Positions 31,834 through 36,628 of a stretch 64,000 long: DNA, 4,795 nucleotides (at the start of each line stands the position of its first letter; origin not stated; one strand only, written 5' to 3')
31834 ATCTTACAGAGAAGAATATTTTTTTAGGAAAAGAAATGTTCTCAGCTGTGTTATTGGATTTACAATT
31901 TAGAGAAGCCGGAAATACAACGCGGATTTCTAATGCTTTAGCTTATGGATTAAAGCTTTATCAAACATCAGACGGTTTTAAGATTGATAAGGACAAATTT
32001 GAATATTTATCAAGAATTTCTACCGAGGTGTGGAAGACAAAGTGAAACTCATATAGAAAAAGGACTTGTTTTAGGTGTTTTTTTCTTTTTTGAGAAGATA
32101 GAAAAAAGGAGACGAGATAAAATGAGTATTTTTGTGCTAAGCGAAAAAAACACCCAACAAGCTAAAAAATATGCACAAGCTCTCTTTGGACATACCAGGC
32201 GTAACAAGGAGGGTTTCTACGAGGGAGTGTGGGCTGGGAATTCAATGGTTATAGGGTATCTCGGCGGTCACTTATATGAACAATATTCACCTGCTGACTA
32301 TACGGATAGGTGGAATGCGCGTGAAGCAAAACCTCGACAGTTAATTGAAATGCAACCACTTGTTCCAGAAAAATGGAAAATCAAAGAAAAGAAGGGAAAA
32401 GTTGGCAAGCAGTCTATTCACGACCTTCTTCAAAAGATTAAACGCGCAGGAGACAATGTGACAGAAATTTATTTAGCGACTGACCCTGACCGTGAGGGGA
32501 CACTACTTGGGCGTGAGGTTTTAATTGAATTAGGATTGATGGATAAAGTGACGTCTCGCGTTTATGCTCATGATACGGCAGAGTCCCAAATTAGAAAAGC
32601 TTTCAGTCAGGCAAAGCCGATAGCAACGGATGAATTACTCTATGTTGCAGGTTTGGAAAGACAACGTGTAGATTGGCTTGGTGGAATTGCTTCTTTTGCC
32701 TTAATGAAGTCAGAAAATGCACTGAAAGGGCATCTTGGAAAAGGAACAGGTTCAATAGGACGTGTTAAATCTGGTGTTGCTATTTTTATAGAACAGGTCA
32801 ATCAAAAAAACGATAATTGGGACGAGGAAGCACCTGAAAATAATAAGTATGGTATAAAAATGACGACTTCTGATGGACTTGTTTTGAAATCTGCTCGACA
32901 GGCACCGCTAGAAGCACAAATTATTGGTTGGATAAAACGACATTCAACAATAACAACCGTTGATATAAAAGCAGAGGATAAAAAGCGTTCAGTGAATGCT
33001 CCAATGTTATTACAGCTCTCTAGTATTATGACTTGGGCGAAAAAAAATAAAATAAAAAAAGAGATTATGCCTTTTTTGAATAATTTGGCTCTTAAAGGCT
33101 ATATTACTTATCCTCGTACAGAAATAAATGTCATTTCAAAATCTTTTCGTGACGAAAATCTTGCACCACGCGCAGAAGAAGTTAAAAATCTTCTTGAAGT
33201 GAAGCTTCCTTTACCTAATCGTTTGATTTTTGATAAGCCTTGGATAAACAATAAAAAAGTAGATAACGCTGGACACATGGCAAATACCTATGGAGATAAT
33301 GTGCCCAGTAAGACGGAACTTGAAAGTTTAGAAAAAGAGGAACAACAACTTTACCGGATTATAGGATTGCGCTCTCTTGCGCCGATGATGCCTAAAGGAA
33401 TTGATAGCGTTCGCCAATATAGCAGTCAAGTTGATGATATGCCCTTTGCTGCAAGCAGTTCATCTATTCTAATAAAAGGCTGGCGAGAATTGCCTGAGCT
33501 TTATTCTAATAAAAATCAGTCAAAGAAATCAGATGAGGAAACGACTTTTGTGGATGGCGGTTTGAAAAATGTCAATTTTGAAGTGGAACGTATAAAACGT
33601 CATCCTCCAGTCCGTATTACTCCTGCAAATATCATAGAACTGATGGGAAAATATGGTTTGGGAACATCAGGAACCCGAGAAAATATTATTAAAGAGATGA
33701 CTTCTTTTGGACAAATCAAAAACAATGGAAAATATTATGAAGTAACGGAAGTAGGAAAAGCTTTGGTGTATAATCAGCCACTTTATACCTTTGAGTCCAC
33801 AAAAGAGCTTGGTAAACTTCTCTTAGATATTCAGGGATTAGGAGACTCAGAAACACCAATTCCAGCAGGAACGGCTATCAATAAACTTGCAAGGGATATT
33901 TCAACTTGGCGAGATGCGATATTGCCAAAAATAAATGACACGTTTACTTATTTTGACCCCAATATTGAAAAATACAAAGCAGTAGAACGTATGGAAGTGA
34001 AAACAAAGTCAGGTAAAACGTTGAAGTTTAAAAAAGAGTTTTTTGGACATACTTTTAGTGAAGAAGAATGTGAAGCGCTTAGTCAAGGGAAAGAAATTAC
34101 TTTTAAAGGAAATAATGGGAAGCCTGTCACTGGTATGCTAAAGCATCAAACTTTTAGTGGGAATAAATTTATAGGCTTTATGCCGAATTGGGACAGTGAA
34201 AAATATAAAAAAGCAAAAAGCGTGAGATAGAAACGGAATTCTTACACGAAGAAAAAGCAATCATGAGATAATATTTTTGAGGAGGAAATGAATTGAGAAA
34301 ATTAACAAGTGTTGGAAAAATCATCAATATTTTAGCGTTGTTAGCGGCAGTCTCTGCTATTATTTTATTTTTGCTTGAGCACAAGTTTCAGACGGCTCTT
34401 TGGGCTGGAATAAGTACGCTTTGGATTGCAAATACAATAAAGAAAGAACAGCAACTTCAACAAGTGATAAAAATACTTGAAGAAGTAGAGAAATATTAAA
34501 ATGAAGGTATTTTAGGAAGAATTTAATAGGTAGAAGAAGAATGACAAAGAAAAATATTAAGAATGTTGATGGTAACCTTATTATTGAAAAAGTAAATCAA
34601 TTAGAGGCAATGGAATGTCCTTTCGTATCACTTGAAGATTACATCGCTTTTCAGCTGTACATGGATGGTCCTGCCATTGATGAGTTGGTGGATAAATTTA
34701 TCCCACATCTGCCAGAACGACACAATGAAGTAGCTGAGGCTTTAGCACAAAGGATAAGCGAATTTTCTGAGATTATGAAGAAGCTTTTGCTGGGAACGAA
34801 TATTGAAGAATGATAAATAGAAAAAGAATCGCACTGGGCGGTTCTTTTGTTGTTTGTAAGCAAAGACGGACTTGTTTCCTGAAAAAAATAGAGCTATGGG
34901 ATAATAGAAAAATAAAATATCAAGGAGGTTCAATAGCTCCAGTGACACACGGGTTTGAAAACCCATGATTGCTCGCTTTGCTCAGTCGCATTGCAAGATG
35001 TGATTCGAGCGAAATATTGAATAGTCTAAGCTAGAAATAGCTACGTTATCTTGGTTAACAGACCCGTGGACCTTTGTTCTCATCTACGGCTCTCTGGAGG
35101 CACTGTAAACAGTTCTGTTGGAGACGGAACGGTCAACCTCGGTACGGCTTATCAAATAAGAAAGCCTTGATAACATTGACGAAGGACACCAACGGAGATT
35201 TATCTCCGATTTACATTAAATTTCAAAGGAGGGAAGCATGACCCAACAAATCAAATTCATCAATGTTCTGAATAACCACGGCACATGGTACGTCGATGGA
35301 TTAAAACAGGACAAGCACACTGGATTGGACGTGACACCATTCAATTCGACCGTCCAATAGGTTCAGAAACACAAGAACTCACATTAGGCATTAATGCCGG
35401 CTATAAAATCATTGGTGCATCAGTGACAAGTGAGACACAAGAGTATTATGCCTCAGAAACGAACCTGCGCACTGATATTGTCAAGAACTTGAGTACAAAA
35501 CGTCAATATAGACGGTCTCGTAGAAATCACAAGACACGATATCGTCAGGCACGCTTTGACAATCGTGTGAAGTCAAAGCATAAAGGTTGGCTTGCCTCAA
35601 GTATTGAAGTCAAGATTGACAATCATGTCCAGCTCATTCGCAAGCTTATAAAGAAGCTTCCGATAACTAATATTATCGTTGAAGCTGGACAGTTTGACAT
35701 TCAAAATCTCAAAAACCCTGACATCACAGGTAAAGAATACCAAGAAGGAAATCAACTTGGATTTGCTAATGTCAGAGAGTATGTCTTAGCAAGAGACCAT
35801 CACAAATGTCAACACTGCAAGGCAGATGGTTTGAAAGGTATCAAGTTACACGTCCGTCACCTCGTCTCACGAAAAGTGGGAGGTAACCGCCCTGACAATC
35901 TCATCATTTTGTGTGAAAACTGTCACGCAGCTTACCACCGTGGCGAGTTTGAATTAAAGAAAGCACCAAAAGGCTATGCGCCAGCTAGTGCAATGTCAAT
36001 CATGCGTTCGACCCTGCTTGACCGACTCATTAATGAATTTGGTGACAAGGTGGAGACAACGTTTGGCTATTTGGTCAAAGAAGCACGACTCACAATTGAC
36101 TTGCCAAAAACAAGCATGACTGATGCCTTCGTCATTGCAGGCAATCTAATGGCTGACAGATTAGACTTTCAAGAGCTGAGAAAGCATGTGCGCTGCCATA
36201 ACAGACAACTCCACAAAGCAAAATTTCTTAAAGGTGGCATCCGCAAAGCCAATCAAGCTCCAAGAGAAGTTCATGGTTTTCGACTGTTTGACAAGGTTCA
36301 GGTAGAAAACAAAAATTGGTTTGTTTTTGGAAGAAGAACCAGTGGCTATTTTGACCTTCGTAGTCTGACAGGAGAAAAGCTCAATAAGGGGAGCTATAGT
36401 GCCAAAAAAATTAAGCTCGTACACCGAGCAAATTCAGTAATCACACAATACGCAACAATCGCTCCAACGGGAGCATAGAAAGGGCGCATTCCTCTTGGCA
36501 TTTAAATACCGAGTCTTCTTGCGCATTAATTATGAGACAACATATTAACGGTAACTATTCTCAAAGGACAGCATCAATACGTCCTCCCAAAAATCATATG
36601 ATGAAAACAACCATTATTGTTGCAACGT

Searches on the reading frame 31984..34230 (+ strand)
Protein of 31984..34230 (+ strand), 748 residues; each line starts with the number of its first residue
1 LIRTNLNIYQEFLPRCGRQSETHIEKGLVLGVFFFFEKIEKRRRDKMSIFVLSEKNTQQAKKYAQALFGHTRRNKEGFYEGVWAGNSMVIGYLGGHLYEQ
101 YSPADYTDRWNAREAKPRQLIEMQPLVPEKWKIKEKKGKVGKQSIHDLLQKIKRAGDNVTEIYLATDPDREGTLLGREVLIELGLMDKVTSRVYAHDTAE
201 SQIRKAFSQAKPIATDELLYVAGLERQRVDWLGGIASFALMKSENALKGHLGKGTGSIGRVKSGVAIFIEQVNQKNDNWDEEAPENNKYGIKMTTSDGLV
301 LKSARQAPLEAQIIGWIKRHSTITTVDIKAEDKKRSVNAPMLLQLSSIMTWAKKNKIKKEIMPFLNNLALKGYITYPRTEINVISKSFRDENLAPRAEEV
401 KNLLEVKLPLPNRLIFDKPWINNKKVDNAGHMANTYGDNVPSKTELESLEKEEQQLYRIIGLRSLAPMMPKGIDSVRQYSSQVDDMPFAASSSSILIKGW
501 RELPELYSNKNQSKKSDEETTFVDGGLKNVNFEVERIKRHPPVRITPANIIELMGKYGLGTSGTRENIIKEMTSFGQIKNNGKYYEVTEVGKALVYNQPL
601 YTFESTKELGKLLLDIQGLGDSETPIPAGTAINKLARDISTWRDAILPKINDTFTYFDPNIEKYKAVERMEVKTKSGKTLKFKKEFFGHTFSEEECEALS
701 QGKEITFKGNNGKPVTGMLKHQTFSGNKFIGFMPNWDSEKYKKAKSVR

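Call 15: search_protein_families(library=pfam, proteins=[window:31984-34230:+], max_evalue=0.001)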
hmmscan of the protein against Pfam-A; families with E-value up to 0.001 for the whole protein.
window:31984-34230:+ (748 aa): 2 families
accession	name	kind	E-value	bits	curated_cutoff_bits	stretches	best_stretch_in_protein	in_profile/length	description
PF01131.25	Topoisom_bac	-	1.4e-35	123.6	35.1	1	216-597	3-376/411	DNA topoisomerase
PF01751.28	Toprim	-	8.7e-06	26.3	23.1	1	90-195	25-93/96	Toprim domain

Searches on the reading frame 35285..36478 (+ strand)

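Call 15: search_protein_families(library=pfam, proteins=[window:35285-36478:+], max_evalue=0.001)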
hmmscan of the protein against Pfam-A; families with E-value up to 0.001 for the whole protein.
window:35285-36478:+ (397 aa): 2 families
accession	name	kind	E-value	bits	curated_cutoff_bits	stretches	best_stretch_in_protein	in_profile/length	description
PF14239.11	RRXRR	-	1.2e-43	149.4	25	1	2-155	19-174/174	RRXRR protein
PF01844.29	HNH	-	1.8e-06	28.4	21.4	1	175-219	1-46/47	HNH endonuclease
